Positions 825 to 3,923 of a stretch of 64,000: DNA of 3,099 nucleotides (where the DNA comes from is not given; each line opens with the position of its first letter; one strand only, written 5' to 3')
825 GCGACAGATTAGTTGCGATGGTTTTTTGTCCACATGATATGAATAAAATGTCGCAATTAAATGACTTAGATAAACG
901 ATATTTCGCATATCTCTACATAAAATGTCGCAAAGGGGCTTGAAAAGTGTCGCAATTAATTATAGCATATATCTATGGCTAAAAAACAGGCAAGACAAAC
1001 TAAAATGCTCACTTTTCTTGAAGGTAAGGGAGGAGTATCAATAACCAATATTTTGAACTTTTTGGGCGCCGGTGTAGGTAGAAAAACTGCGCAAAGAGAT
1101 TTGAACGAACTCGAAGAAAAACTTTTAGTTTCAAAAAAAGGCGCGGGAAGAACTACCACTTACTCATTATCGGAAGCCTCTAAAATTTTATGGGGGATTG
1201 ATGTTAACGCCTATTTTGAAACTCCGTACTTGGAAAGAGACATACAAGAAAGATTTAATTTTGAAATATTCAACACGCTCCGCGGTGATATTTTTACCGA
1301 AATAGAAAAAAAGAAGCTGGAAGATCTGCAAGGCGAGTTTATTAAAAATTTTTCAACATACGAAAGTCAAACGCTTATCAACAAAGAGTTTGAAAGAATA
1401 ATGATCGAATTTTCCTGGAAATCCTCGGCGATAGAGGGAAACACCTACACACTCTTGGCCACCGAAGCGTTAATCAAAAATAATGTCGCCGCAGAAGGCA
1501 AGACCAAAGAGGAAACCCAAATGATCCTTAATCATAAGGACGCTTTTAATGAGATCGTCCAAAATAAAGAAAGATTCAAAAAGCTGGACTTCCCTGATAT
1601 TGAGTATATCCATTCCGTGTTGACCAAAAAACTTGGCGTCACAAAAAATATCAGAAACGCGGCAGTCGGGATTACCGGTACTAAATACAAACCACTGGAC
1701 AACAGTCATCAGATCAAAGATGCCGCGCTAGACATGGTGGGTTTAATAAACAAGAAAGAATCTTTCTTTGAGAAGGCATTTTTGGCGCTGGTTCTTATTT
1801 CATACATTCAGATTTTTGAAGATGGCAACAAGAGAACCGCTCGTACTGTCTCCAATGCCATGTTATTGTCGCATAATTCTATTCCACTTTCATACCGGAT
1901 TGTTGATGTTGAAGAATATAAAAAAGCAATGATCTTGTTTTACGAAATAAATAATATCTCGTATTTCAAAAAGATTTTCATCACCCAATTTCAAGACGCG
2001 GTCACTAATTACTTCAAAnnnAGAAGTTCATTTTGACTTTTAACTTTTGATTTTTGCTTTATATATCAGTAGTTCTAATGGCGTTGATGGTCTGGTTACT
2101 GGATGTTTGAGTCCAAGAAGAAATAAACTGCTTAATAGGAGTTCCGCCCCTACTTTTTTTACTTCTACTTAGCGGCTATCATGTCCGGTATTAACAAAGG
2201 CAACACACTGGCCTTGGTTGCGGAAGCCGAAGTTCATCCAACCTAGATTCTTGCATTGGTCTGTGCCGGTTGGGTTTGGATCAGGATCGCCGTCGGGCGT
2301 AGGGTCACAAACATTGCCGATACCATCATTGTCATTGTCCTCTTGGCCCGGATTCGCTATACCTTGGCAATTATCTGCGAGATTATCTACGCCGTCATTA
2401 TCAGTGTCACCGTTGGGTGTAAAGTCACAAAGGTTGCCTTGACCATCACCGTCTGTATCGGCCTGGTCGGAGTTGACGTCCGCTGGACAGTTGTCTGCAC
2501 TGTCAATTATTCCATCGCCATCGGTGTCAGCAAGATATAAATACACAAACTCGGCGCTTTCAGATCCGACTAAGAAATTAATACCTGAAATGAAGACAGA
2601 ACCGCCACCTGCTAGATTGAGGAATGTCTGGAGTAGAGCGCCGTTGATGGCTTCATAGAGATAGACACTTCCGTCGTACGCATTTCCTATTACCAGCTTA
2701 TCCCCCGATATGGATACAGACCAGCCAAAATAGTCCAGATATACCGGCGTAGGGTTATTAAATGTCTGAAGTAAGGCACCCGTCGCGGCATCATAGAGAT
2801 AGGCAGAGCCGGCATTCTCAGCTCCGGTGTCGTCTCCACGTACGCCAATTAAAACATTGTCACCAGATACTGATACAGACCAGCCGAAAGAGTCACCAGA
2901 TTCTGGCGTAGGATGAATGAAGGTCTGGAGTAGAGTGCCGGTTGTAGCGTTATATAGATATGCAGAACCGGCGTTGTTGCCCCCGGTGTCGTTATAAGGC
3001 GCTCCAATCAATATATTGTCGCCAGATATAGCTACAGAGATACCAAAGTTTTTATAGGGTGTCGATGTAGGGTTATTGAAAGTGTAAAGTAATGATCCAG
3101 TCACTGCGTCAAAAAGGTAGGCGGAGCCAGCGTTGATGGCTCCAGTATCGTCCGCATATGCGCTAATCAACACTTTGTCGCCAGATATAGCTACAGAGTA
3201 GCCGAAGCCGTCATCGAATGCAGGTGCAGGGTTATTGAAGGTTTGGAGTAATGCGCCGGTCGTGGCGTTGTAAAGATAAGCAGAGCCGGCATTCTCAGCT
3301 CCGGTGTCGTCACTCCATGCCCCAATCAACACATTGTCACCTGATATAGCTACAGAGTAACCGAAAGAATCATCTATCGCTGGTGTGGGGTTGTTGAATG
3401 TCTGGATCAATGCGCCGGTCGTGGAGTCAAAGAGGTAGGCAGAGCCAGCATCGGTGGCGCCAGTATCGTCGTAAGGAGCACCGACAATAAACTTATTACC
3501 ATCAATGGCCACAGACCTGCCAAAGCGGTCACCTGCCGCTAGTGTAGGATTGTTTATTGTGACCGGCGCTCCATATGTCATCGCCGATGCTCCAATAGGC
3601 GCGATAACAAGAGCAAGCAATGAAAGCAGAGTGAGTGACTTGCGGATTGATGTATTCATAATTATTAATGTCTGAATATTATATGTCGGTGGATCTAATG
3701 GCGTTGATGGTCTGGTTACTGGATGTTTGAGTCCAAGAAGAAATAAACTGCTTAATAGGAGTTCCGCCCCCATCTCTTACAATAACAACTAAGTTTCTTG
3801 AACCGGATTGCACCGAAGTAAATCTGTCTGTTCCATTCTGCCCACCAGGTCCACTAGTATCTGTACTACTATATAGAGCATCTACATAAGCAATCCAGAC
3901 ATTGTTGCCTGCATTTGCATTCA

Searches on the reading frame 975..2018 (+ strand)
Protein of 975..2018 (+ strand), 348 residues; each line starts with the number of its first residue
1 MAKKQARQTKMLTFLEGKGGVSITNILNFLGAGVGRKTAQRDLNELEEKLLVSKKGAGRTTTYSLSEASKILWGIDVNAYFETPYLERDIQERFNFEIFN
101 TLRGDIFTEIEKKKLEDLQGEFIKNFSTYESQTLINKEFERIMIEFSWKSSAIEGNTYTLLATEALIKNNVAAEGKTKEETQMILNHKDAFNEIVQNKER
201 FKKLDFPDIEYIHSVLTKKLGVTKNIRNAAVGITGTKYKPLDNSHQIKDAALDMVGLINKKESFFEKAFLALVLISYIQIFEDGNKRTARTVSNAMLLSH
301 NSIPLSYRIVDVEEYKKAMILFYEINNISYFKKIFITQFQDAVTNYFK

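Call 10: search_protein_families(library=pfam, proteins=[window:975-2018:+], max_evalue=0.01)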
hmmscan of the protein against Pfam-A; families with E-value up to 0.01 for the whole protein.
window:975-2018:+ (348 aa): 3 families
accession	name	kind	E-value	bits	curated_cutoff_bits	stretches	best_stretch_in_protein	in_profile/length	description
PF02661.23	Fic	-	6.5e-11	43.4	24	1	204-297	2-93/93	Fic/DOC family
PF08220.18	HTH_DeoR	-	0.00019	21.5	21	1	7-54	1-46/57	DeoR-like helix-turn-helix domain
PF22168.2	DIP2311-like_C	-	0.0024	18.5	27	1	32-65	29-62/63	Transcriptional regulator DIP2311-like, C-terminal domain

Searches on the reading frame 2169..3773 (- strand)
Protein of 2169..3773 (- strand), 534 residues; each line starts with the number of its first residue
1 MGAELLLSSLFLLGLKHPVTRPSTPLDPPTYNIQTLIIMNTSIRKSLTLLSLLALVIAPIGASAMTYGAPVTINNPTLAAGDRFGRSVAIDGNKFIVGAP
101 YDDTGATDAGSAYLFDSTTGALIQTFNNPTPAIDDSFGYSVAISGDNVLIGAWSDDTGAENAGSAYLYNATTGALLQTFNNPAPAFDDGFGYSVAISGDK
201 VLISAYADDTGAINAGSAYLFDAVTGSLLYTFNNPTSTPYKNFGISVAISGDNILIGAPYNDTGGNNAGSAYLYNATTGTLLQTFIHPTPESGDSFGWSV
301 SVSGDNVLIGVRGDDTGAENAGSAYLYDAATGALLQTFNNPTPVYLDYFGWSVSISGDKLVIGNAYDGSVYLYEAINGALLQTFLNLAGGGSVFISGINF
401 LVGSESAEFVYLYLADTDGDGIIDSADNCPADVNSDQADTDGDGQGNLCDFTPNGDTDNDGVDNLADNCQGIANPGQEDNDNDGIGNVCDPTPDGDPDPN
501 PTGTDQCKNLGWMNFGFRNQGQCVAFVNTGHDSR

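Call 10: search_protein_families(library=pfam, proteins=[window:2169-3773:-], max_evalue=0.01)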
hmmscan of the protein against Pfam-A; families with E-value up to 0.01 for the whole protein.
window:2169-3773:- (534 aa): 2 families
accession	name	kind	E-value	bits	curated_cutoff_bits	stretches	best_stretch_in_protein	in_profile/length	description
PF14312.12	FG-GAP_2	-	4.9e-67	222.4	23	6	79-115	13-49/49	FG-GAP repeat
PF02412.23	TSP_3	-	3.8e-12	46.1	25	2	438-477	1-36/36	Thrombospondin type 3 repeat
